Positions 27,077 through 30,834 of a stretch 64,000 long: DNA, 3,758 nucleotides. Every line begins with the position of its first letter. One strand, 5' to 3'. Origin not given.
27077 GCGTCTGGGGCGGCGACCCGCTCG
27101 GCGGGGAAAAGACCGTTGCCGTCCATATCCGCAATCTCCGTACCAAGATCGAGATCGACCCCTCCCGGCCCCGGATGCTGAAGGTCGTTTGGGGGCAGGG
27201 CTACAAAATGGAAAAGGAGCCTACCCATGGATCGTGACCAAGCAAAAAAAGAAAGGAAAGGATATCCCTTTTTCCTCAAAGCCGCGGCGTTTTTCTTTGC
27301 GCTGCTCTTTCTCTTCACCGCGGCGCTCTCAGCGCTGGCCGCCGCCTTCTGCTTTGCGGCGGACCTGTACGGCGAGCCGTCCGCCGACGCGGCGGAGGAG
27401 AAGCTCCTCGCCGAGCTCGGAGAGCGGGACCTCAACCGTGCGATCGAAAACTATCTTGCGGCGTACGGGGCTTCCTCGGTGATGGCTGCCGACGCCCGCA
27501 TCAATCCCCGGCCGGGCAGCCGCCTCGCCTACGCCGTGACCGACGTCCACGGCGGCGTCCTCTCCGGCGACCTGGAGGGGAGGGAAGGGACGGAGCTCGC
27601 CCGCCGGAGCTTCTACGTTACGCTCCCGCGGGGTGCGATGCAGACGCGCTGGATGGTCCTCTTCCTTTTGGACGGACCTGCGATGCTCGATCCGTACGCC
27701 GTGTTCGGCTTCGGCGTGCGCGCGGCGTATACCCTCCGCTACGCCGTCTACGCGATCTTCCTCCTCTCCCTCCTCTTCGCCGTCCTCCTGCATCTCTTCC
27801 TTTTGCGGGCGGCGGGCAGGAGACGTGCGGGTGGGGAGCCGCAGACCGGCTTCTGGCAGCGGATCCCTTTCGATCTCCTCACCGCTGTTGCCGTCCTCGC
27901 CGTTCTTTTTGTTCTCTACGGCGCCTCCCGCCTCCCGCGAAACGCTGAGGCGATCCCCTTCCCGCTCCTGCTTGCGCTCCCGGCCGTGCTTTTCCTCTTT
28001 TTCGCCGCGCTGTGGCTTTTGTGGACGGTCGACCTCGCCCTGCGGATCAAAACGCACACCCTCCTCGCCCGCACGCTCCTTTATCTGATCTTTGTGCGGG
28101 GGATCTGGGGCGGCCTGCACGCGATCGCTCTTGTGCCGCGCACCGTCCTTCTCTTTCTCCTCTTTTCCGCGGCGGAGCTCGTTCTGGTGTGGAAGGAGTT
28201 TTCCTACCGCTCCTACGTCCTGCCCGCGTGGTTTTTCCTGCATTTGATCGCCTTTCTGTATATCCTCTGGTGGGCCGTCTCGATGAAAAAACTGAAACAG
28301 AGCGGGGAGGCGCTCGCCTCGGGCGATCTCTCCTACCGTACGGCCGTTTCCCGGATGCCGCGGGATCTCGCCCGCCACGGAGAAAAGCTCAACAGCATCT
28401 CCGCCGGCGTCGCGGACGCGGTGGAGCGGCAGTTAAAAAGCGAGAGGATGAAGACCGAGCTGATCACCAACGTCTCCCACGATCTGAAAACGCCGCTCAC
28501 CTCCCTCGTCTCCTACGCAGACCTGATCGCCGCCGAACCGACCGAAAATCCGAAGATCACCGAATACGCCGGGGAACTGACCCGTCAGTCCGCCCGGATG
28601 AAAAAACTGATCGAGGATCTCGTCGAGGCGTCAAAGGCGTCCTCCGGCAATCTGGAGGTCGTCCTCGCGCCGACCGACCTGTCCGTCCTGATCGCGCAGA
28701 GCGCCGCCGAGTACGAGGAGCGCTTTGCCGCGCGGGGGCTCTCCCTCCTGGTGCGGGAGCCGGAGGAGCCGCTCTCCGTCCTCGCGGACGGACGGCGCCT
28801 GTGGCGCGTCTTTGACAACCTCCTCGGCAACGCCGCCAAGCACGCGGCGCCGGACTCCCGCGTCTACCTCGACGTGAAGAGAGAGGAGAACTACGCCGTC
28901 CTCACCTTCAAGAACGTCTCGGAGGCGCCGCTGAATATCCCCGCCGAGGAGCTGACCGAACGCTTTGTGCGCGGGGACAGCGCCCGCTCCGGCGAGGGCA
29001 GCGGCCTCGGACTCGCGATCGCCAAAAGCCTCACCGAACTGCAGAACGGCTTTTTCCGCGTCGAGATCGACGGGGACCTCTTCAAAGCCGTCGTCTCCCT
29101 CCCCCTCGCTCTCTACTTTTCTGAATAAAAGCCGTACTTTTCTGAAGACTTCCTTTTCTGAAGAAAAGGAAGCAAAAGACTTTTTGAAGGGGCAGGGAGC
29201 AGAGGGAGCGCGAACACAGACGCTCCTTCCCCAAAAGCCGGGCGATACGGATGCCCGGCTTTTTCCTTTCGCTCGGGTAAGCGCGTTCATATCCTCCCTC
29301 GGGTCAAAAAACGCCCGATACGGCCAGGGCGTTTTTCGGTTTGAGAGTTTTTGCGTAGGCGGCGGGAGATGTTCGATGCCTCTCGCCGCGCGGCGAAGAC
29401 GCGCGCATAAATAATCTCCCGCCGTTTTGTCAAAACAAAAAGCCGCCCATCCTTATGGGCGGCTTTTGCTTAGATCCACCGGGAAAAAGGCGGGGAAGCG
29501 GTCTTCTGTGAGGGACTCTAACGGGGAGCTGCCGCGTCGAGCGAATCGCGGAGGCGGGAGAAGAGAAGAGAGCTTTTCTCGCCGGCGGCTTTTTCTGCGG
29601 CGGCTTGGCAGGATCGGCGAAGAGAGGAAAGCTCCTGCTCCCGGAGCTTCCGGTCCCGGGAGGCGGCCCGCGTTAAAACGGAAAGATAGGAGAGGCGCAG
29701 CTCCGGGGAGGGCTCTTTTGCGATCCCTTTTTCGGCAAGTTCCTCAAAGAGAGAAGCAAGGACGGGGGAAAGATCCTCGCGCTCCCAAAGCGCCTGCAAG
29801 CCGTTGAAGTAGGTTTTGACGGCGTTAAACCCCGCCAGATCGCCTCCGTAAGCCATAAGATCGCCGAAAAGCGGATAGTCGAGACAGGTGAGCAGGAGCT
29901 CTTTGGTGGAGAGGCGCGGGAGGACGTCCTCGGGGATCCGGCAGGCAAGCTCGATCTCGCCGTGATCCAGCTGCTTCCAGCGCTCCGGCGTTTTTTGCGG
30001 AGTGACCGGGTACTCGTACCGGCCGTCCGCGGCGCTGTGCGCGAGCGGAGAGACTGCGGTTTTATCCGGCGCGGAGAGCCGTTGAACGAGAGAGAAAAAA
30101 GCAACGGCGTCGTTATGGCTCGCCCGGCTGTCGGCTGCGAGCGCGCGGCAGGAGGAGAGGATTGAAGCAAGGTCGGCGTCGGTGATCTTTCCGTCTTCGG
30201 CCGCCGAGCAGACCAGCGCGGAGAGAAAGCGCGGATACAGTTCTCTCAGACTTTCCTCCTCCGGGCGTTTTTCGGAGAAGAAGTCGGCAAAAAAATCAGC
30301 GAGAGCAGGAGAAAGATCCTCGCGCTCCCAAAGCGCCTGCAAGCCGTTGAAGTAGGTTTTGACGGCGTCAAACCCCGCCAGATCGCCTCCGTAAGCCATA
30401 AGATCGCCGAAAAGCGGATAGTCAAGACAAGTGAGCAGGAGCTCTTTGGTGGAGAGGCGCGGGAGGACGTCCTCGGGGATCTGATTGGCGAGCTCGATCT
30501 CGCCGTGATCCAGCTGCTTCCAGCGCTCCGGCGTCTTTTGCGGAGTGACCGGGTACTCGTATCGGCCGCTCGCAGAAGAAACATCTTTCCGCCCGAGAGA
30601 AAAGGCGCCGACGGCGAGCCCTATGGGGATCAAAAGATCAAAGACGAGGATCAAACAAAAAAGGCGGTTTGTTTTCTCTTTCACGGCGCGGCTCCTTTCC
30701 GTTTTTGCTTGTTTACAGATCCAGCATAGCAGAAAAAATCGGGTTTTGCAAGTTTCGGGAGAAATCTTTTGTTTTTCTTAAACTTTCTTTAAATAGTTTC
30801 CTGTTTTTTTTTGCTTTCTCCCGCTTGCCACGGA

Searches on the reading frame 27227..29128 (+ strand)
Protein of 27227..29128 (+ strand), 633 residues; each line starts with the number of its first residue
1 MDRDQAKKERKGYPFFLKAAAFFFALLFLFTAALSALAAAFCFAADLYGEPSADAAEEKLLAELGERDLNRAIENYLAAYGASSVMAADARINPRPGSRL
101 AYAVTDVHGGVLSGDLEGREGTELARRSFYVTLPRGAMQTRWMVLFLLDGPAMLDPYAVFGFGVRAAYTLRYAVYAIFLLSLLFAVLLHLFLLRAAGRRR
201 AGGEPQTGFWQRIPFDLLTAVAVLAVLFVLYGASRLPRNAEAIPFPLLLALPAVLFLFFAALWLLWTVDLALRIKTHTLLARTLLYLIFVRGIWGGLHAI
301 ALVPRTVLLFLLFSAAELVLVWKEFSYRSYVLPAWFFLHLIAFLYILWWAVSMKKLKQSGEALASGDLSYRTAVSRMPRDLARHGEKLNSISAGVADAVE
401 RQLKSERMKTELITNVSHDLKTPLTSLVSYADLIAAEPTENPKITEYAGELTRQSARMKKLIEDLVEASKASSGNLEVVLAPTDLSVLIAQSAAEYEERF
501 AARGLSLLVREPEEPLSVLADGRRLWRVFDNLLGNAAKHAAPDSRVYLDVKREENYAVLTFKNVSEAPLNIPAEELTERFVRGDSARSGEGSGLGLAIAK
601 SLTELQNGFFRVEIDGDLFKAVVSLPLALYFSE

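Call 32: find_encoding_contigs(protein=window:27227-29128:+, flank=10000, max_places=10)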
Protein window:27227-29128:+ (633 aa): 3 contigs read that carry it; 2 places shown.
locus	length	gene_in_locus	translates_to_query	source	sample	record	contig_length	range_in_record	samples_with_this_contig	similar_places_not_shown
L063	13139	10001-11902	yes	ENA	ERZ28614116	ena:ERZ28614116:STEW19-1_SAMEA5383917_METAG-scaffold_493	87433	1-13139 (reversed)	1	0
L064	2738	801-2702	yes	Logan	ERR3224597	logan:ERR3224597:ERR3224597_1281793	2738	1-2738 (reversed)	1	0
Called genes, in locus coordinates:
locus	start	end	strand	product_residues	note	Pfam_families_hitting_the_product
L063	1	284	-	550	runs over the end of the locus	PF16962:ABC_export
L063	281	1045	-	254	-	PF00005:ABC_tran, PF13304:AAA_21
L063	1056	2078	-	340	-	PF17761:DUF1016_N, PF06250:YhcG_C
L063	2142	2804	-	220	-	PF01712:dNK (faint), PF02223:Thymidylate_kin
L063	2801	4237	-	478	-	PF01406:tRNA-synt_1e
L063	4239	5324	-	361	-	PF06426:SATase_N (weak), PF14602:Hexapep_2 (faint), PF00132:Hexapep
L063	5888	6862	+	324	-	PF04392:ABC_sub_bind, PF13407:Peripla_BP_4 (faint)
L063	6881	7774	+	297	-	PF02653:BPD_transp_2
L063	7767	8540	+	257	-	PF00005:ABC_tran, PF02463:SMC_N, PF13304:AAA_21 (faint)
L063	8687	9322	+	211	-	-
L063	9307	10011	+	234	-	PF00072:Response_reg, PF00486:Trans_reg_C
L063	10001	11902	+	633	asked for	PF00512:HisKA, PF02518:HATPase_c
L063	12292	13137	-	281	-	?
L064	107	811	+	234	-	PF00072:Response_reg, PF00486:Trans_reg_C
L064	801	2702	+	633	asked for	PF00512:HisKA, PF02518:HATPase_c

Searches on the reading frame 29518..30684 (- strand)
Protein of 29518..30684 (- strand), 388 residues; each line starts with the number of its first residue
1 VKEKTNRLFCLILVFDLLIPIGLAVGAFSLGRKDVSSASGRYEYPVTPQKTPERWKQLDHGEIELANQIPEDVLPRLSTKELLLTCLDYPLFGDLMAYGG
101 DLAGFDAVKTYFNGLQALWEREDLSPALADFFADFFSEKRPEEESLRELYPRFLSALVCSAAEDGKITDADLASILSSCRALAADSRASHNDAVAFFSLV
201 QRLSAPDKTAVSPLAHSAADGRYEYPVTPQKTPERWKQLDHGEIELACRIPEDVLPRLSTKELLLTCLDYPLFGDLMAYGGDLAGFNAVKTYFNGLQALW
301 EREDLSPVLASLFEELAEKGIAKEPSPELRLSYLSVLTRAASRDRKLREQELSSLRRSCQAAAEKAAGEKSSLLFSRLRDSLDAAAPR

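Call 22: find_encoding_contigs(protein=window:29518-30684:-, flank=8000, max_places=10)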
Protein window:29518-30684:- (388 aa): no gene with exactly this product is on record in the collection.
